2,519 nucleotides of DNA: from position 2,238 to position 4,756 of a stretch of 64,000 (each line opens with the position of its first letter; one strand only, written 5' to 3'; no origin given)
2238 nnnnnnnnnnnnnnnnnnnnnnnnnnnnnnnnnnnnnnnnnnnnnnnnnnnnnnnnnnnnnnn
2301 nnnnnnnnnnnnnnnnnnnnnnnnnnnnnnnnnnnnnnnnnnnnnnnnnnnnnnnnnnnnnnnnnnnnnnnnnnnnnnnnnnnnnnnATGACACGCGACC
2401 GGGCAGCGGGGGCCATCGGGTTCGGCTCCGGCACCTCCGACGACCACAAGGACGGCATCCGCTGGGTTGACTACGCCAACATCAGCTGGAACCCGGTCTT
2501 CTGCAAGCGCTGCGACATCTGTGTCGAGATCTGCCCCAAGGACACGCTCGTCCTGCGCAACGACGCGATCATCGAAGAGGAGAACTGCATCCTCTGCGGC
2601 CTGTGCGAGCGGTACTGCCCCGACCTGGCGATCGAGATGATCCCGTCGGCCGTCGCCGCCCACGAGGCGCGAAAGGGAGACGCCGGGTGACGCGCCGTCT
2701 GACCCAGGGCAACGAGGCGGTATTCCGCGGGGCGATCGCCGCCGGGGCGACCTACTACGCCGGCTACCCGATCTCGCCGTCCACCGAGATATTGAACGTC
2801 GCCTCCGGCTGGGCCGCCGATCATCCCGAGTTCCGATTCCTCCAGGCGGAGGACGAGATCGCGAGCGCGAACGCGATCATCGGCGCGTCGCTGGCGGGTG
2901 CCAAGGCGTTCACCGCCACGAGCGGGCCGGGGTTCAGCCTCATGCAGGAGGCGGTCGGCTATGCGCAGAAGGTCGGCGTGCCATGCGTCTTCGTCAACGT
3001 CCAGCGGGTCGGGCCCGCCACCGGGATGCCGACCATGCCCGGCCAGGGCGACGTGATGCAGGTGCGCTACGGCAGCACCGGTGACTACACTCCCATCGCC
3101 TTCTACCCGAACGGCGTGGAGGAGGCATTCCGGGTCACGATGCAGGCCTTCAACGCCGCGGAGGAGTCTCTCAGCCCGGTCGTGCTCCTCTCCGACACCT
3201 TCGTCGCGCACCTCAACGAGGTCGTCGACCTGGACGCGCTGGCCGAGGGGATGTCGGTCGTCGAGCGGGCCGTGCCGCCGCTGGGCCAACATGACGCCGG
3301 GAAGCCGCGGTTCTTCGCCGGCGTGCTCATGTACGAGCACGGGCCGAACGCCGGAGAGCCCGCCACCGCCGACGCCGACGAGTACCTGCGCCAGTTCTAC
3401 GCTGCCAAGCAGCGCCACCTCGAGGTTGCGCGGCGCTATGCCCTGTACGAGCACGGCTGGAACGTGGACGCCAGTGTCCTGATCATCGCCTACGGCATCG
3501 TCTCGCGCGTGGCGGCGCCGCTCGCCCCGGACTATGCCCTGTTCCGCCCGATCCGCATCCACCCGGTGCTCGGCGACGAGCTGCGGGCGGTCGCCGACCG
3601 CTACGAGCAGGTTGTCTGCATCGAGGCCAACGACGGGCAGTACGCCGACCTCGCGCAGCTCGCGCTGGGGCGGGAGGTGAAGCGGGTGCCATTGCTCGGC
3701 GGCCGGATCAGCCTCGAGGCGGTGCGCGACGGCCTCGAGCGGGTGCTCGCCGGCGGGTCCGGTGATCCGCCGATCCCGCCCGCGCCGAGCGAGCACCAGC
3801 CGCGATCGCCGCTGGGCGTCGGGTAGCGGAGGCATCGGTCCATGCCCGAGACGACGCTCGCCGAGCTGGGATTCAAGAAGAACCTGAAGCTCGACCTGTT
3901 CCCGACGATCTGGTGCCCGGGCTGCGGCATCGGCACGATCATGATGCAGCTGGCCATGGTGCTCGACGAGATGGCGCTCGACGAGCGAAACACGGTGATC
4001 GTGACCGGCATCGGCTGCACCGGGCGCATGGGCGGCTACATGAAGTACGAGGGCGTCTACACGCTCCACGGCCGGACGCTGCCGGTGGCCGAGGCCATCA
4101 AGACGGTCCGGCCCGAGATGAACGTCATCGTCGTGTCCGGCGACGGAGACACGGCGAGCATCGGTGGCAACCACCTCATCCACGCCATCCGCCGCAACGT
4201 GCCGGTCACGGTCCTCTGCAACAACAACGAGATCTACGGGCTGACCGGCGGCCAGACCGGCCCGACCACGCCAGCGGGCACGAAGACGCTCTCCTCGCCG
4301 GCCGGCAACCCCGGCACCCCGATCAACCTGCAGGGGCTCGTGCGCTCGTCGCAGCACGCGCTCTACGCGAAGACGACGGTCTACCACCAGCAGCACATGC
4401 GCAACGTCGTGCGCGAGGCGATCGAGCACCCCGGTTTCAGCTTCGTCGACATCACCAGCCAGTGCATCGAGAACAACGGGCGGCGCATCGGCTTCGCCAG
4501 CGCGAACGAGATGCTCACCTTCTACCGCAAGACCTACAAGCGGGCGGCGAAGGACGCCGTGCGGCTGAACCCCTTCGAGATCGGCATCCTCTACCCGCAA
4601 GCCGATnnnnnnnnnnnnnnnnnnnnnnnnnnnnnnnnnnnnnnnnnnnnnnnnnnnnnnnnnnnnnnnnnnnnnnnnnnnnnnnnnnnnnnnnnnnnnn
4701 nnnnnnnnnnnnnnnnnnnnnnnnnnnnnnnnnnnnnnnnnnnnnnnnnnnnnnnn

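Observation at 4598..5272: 2-oxoacid:ferredoxin oxidoreductase beta subunit carries a ~220-aa C-terminal extension with two tandem helical repeats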

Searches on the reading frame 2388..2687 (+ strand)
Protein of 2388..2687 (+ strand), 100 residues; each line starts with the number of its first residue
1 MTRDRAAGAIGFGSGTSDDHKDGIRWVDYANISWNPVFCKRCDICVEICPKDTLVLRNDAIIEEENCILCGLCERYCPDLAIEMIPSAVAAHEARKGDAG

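Call 3: search_protein_families(library=pfam, proteins=[window:2388-2687:+], max_evalue=1)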
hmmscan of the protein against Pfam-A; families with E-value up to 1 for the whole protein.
window:2388-2687:+ (100 aa): 16 families
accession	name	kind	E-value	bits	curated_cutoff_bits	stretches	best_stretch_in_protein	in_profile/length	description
PF00037.32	Fer4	-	6.8e-11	42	21.1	2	61-83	2-24/24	4Fe-4S binding domain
PF14697.11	Fer4_21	-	6.7e-09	36.2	35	2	60-90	1-31/59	4Fe-4S dicluster domain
PF12837.12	Fer4_6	-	1.1e-08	35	25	2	62-82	4-24/24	4Fe-4S binding domain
PF12838.12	Fer4_7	-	5.2e-08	33.7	27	2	39-78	2-49/52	4Fe-4S dicluster domain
PF12797.12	Fer4_2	-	1.3e-07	31.5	24.5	2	61-78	4-21/22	4Fe-4S binding domain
PF13187.11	Fer4_9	-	1.7e-06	28.4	27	2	39-80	2-50/52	4Fe-4S dicluster domain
PF13237.11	Fer4_10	-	1.1e-05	25.7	25.5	3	35-78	5-53/53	4Fe-4S dicluster domain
PF13484.11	Fer4_16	-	1.3e-05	26.3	30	2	39-68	2-30/66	4Fe-4S double cluster binding domain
PF12800.12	Fer4_4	-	4.1e-05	24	24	2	65-78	2-15/17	4Fe-4S binding domain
PF12798.12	Fer4_3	-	0.00026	22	27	2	67-78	1-12/15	4Fe-4S binding domain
PF25160.1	LdpA_Fe-S-bd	-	0.00064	19.9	27.6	1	38-85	4-46/49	LdpA Fe-S cluster-binding domain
PF13534.11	Fer4_17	-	0.0059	17.6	22.2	1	65-79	44-58/61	4Fe-4S dicluster domain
PF13183.11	Fer4_8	-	0.0061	17.5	27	2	65-78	3-16/68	4Fe-4S dicluster domain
PF13370.11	Fer4_13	-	0.015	16.4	24.5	1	62-80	1-19/58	4Fe-4S single cluster domain of Ferredoxin I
PF13459.11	Fer4_15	-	0.032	15.4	22.4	1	62-80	3-21/66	4Fe-4S single cluster domain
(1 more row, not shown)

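Call 34: search_protein_families(library=ncbifam, proteins=[window:2388-2687:+], max_evalue=0.001)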
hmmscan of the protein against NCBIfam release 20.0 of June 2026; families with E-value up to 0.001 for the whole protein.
window:2388-2687:+ (100 aa): 58 families (the best 25 are shown)
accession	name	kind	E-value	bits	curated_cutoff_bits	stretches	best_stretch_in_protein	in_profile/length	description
NF045874.1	Vhu_polyferre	exception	1.4e-12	47.1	600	2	28-75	320-368/381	F420-non-reducing hydrogenase associated-polyferredoxin VhuB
NF040864.1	HgcB_ferredoxin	equivalog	3.4e-09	36.4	99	1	31-87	8-66/93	mercury methylation ferredoxin HgcB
NF043069.1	T4HPD_activ_SAM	equivalog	9.5e-09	35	425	1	31-92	45-107/299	trans-4-hydroxy-L-proline dehydratase activase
TIGR02179.1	PorD_KorD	subfamily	1.3e-08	34.8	60.05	1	61-84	21-44/78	2-oxoacid:acceptor oxidoreductase, delta subunit, pyruvate/2-ketoisovalerate family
NF042987.1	OGOR_delta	exception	3.5e-08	33.5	125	1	28-83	22-86/89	2-oxoglutarate ferredoxin oxidoreductase subunit delta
TIGR01971.1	NuoI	subfamily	5.7e-08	32.4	113.05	1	39-92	44-108/121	NADH-quinone oxidoreductase, chain I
NF043039.1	HgcAB_like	equivalog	1e-07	31.9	285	1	29-82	292-349/350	HgcAB-like fusion protein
NF038196.1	ferrodoxin_EFR1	subfamily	1.1e-07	32.1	75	1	38-84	185-231/242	EFR1 family ferrodoxin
NF007205.0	PRK09626.1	equivalog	1.3e-07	31.5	93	1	38-83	18-72/105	2-oxoglutarate-acceptor oxidoreductase subunit OorD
NF004536.0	PRK05888.1-1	equivalog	1.3e-07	31.1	212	1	65-92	97-124/180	NADH-quinone oxidoreductase subunit NuoI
TIGR02700.1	flavo_MJ0208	hypoth_equivalog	1.4e-07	31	251.35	1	39-83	150-195/234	dihydromethanopterin reductase (acceptor)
NF042909.1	FMH_DH_FwdF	exception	1.7e-07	30.7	375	1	34-89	254-318/336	tungsten-dependent formylmethanofuran dehydrogenase subunit FwdF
NF010366.0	PRK13795.1-1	equivalog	5.3e-07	28.2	745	1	38-77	609-648/667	hypothetical protein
NF007203.0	PRK09624.1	equivalog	7.5e-07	29.3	171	1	5-85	21-101/105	pyuvate ferredoxin oxidoreductase subunit delta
NF040770.1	hetero_SS_HdrA2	exception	1.1e-06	27.1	1100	1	35-85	575-626/777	CoB-CoM heterodisulfide reductase HdrA2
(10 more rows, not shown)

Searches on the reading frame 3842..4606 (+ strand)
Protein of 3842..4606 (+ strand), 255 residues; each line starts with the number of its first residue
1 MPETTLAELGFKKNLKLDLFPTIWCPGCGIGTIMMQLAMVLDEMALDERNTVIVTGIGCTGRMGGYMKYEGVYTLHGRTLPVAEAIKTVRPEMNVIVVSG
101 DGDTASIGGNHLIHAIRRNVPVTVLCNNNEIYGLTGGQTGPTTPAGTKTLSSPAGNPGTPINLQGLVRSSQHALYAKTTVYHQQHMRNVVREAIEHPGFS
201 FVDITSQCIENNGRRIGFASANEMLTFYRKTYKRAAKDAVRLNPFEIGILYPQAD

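Call 19: find_homologous_proteins(query=window:3842-4606:+, max_evalue=1e-20)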
Query window:3842-4606:+ (255 aa): 7789 proteins with E <= 1e-20 among 8000 candidates; the best 120 are listed.
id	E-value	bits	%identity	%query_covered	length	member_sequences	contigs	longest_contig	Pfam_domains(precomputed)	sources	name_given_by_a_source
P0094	2.2e-155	533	91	100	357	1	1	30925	PF02775.27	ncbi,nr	ncbi:MAG TPA: thiamine pyrophosphate-dependent enzyme, partial [Candidatus Limnocylindria bacterium]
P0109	2.8e-155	533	91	100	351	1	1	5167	PF02775.27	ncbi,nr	ncbi:MAG TPA: thiamine pyrophosphate-dependent enzyme, partial [Candidatus Limnocylindrales bacteriu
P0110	6.9e-155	532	90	100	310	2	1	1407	PF02775.27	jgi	jgi:2-oxoglutarate/2-oxoacid ferredoxin oxidoreductase subunit beta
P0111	1.5e-153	527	90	100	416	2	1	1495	PF02775.27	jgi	-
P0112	3.3e-153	526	88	100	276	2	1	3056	PF02775.27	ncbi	ncbi:MAG: thiamine pyrophosphate-dependent enzyme, partial [Candidatus Limnocylindria bacterium]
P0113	1.1e-152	524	89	100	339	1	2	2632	PF02775.27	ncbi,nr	ncbi:MAG: thiamine pyrophosphate-dependent enzyme [Chloroflexota bacterium]|nr:thiamine pyrophosphat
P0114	1.9e-152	524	89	100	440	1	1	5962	PF02775.27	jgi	jgi:2-oxoglutarate ferredoxin oxidoreductase subunit beta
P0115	4.7e-152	522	89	100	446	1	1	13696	PF02775.27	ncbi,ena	-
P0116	4.7e-152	522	89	100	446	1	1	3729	PF02775.27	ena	-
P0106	5.2e-152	522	89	100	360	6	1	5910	PF02775.27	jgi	jgi:2-oxoglutarate ferredoxin oxidoreductase subunit beta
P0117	1.0e-151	521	87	100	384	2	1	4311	PF02775.27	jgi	jgi:2-oxoglutarate ferredoxin oxidoreductase subunit beta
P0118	1.0e-151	521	87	100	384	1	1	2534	PF02775.27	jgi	jgi:2-oxoglutarate ferredoxin oxidoreductase subunit beta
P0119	1.0e-151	521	89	100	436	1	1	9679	PF02775.27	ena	-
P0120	1.3e-151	521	89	100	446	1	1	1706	PF02775.27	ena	-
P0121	1.4e-151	521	88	100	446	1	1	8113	PF02775.27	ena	-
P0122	1.6e-151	521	89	100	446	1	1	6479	PF02775.27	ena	-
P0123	5.0e-151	519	87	100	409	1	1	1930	PF02775.27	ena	-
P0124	5.1e-151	519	89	100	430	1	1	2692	PF02775.27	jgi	jgi:2-oxoglutarate ferredoxin oxidoreductase subunit beta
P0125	5.9e-151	519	87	100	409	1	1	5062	PF02775.27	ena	-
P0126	1.1e-150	518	87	100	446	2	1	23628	PF02775.27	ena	-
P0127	2.9e-150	516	87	100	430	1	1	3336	PF02775.27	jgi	jgi:2-oxoglutarate ferredoxin oxidoreductase subunit beta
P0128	3.3e-150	516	79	99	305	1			PF02775.27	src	-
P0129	3.8e-150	516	88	99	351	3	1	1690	PF02775.27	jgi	jgi:2-oxoglutarate ferredoxin oxidoreductase subunit beta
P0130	6.5e-150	515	87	100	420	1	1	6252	PF02775.27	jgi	jgi:2-oxoglutarate ferredoxin oxidoreductase subunit beta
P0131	1.2e-149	514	89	99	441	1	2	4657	PF02775.27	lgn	-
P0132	1.2e-149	514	87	99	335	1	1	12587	PF02775.27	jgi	jgi:2-oxoglutarate ferredoxin oxidoreductase subunit beta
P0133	1.3e-149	514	88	100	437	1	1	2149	PF02775.27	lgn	-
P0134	2.4e-149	513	87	99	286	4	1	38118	PF02775.27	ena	-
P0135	2.6e-149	513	88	99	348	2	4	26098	PF02775.27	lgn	-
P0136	2.7e-149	513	88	99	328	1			PF02775.27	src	-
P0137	2.8e-149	513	88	99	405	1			PF02775.27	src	-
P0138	5.9e-149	512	87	99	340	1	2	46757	PF02775.27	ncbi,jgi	jgi:2-oxoglutarate ferredoxin oxidoreductase subunit beta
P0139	9.1e-149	512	87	99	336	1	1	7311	PF02775.27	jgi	jgi:2-oxoglutarate ferredoxin oxidoreductase subunit beta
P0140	1.1e-148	511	87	100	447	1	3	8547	PF02775.27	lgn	-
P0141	1.2e-148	511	87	99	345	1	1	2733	PF02775.27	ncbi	-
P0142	2.2e-148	510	87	99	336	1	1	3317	PF02775.27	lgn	-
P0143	2.8e-148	510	87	100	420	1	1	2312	PF02775.27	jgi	-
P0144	2.9e-148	510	87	99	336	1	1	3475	PF02775.27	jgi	jgi:2-oxoglutarate ferredoxin oxidoreductase subunit beta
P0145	3.3e-148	510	87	99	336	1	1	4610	PF02775.27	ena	-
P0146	3.5e-148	510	88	99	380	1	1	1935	PF02775.27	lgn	-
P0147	3.7e-148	510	87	99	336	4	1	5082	PF02775.27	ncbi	-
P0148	4.2e-148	509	86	100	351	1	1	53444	PF02775.27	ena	-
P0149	4.4e-148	509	87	99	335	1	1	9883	PF02775.27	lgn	-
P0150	5.6e-148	509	87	99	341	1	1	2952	PF02775.27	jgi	jgi:2-oxoglutarate ferredoxin oxidoreductase subunit beta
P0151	6.0e-148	509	87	99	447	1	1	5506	PF02775.27,PF21432.4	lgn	-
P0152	6.4e-148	509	87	99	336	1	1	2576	PF02775.27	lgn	-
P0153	7.0e-148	509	87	99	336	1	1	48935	PF02775.27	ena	-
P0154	7.3e-148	509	87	99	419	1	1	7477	PF02775.27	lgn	-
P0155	7.5e-148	509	87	99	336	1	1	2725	PF02775.27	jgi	-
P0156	9.2e-148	508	86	100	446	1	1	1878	PF02775.27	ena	-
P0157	9.4e-148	508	87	99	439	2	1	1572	PF02775.27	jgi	jgi:2-oxoglutarate ferredoxin oxidoreductase subunit beta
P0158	1.6e-147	507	87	99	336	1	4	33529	PF02775.27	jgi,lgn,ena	jgi:2-oxoglutarate ferredoxin oxidoreductase subunit beta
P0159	1.7e-147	507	87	99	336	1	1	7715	PF02775.27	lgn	-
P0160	1.7e-147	507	87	99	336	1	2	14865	PF02775.27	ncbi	-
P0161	1.7e-147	507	87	99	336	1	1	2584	PF02775.27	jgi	jgi:2-oxoglutarate ferredoxin oxidoreductase subunit beta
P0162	1.7e-147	507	86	99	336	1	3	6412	PF02775.27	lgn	-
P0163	1.7e-147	507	87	100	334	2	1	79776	PF02775.27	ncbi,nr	ncbi:MAG: thiamine pyrophosphate-dependent enzyme, partial [Chloroflexota bacterium]|nr:thiamine pyr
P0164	1.8e-147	507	86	99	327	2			PF02775.27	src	-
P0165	2.1e-147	507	87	100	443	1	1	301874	PF02775.27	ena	-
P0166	2.6e-147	507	87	99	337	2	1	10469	PF02775.27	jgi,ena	-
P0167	3.2e-147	506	86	99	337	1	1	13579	PF02775.27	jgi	-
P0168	3.5e-147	506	86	99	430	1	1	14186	PF02775.27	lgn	-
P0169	4.3e-147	506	86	99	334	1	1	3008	PF02775.27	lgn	-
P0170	4.7e-147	506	87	99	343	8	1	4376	PF02775.27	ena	-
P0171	4.7e-147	506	87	100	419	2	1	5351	PF02775.27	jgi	jgi:2-oxoglutarate ferredoxin oxidoreductase subunit beta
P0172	5.4e-147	506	87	99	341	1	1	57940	PF02775.27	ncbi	-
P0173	5.8e-147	506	86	100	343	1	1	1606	PF02775.27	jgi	jgi:2-oxoglutarate ferredoxin oxidoreductase subunit beta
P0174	6.1e-147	506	87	99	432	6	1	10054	PF02775.27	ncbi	-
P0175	7.1e-147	505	87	99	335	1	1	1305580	PF02775.27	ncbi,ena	-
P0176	7.7e-147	505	85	99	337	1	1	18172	PF02775.27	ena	-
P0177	8.5e-147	505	87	99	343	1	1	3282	PF02775.27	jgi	jgi:2-oxoglutarate ferredoxin oxidoreductase subunit beta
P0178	8.7e-147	505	87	99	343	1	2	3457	PF02775.27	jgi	jgi:2-oxoglutarate ferredoxin oxidoreductase subunit beta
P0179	1.0e-146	505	87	100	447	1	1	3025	PF02775.27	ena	-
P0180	1.3e-146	504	88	97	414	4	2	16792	PF02775.27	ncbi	-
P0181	1.6e-146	504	85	99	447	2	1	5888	PF02775.27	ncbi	ncbi:MAG: thiamine pyrophosphate-dependent enzyme [Chloroflexota bacterium]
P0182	2.0e-146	504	85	99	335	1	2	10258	PF02775.27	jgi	jgi:2-oxoglutarate ferredoxin oxidoreductase subunit beta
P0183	2.4e-146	504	86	100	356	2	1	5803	PF02775.27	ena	-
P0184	2.7e-146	503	86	100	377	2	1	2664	PF02775.27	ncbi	-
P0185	3.4e-146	503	85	99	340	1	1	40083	PF02775.27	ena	-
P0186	3.9e-146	503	86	99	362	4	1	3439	PF02775.27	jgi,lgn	-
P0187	4.1e-146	503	87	99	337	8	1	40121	PF02775.27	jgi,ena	-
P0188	4.2e-146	503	87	99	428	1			PF02775.27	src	-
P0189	5.1e-146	503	87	97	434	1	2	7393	PF02775.27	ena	-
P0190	7.4e-146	502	86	99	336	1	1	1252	PF02775.27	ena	-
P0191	8.7e-146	502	85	99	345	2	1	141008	PF02775.27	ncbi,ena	-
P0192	9.2e-146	502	87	97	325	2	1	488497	PF02775.27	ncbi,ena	-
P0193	9.8e-146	502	85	99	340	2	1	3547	PF02775.27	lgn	-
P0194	1.3e-145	501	88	97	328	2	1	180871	PF02775.27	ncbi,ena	-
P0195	1.4e-145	501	86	99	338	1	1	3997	PF02775.27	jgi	jgi:2-oxoglutarate ferredoxin oxidoreductase subunit beta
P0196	1.6e-145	501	86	99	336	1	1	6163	PF02775.27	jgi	-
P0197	1.8e-145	501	87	99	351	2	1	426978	PF02775.27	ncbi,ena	-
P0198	1.9e-145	501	86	99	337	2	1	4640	PF02775.27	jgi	jgi:2-oxoglutarate ferredoxin oxidoreductase subunit beta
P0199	2.2e-145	500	86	100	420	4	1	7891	PF02775.27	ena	-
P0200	2.5e-145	500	85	99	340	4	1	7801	PF02775.27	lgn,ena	-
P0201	2.6e-145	500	87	99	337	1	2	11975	PF02775.27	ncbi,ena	-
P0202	2.6e-145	500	85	100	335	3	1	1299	PF02775.27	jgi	jgi:2-oxoglutarate ferredoxin oxidoreductase subunit beta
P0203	2.9e-145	500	85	99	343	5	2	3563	PF02775.27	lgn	-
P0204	3.3e-145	500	86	99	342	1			PF02775.27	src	-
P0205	3.4e-145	500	85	99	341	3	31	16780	PF02775.27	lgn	-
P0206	4.6e-145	499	85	99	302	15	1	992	PF02775.27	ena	-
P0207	5.2e-145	499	84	100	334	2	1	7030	PF02775.27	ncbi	-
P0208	5.4e-145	499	85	99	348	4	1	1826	PF02775.27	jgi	-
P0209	7.9e-145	499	88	97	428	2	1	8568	PF02775.27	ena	-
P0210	1.2e-144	498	85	100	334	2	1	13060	PF02775.27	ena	-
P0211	1.2e-144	498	85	100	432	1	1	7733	PF02775.27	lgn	-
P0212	1.2e-144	498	85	99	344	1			PF02775.27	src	-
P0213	1.3e-144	498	85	99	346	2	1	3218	PF02775.27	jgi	jgi:2-oxoglutarate ferredoxin oxidoreductase subunit beta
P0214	1.3e-144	498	85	99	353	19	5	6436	PF02775.27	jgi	jgi:2-oxoglutarate/2-oxoacid ferredoxin oxidoreductase subunit beta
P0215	1.6e-144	498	85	99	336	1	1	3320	PF02775.27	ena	-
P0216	1.7e-144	498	85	99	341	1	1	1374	PF02775.27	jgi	jgi:2-oxoglutarate ferredoxin oxidoreductase subunit beta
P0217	1.8e-144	497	85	99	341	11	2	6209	PF02775.27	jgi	jgi:2-oxoglutarate ferredoxin oxidoreductase subunit beta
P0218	1.9e-144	497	85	99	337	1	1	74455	PF02775.27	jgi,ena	-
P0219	2.3e-144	497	85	99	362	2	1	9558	PF02775.27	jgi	jgi:2-oxoglutarate/2-oxoacid ferredoxin oxidoreductase subunit beta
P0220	2.5e-144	497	85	99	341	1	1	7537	PF02775.27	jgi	jgi:2-oxoglutarate/2-oxoacid ferredoxin oxidoreductase subunit beta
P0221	2.6e-144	497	86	99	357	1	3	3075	PF02775.27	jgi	jgi:2-oxoglutarate ferredoxin oxidoreductase subunit beta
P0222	2.8e-144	497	85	99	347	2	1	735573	PF02775.27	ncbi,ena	-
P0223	3.5e-144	497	85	99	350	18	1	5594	PF02775.27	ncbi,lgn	-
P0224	4.3e-144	496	85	100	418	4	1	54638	PF02775.27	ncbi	ncbi:MAG: thiamine pyrophosphate-dependent enzyme [Chloroflexota bacterium]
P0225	4.4e-144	496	84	99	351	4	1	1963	PF02775.27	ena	-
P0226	5.3e-144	496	85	99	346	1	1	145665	PF02775.27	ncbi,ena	-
